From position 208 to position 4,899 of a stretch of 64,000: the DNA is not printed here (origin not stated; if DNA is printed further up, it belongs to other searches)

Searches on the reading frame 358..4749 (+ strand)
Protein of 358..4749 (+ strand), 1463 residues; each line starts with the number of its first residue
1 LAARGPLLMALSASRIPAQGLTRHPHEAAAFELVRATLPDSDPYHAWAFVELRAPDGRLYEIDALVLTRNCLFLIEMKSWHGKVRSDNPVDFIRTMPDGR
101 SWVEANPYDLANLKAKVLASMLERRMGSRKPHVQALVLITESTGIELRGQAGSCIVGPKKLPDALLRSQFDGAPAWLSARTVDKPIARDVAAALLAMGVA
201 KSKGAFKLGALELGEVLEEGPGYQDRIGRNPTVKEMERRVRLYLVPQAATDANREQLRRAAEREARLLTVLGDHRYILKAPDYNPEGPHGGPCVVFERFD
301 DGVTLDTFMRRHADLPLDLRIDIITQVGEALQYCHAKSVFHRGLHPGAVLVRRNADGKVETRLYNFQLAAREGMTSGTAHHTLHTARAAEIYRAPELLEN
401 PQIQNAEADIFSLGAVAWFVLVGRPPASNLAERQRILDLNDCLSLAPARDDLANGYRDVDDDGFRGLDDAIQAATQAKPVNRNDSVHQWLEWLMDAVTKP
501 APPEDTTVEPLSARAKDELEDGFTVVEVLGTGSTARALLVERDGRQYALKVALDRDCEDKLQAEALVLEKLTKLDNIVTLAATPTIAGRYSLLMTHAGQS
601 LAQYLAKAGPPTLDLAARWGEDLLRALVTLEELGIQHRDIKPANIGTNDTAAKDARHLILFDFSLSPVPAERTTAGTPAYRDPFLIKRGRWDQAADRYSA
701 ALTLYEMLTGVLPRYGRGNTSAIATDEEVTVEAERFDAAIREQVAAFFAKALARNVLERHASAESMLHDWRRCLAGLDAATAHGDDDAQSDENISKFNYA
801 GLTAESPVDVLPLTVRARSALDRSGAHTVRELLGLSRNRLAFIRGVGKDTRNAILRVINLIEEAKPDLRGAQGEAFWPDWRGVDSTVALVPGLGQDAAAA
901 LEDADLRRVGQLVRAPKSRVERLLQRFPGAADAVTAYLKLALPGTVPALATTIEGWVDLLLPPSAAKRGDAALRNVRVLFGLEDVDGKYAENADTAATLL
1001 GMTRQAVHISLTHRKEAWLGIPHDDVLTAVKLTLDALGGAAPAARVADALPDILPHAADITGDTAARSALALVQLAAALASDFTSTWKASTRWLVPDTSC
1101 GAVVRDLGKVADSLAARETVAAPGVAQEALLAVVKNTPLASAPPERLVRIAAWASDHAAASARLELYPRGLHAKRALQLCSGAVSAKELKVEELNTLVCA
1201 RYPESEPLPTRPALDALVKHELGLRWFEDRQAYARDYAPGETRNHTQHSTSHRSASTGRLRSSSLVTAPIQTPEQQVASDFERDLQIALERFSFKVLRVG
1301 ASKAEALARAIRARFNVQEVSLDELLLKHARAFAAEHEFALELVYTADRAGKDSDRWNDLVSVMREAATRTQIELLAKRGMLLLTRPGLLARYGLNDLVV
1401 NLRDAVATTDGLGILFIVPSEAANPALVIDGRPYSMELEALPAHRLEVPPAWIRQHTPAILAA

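Call 80: search_protein_families(library=padloc, proteins=[window:358-4749:+], max_evalue=0.001)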
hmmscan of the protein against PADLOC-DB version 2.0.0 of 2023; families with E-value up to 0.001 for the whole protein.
window:358-4749:+ (1463 aa): 34 families (the best 25 are shown)
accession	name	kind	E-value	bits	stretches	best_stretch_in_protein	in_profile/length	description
PDLC02512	PglW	-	0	1089.5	1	15-1458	5-1397/1403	PglW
PDLC04138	mad6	-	5.6e-51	172.2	2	508-759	38-300/659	mads_6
PDLC04042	PD-T4-6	-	1.1e-50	171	2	518-781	6-280/292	-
PDLC04053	PD-T4-6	-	4.2e-47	159.1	2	523-785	11-283/311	-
PDLC02514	PglW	-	1.6e-44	150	1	239-794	195-792/1335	PglW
PDLC04047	PD-T4-6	-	1.9e-35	120.5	2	520-776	9-275/327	-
PDLC03920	MkoA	-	2.2e-35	120.3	2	235-487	30-268/1112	-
PDLC04054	PD-T4-6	-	6.1e-33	112.7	2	518-822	7-318/347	-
PDLC02513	PglW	-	9.1e-31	104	1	20-870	9-840/1413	PglW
PDLC04039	PD-T4-6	-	6.1e-30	102.6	2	260-427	60-215/458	-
PDLC04044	PD-T4-6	-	4.4e-28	96.5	2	513-771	24-290/372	-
PDLC04043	PD-T4-6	-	6.5e-28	96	2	548-784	44-288/452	-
PDLC04050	PD-T4-6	-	3.4e-27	93.5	2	234-523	85-353/480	-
PDLC04061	PD-T4-6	-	6.8e-26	89.8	2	597-785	103-295/510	-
PDLC04060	PD-T4-6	-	9.5e-26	88.7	2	560-787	54-283/486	-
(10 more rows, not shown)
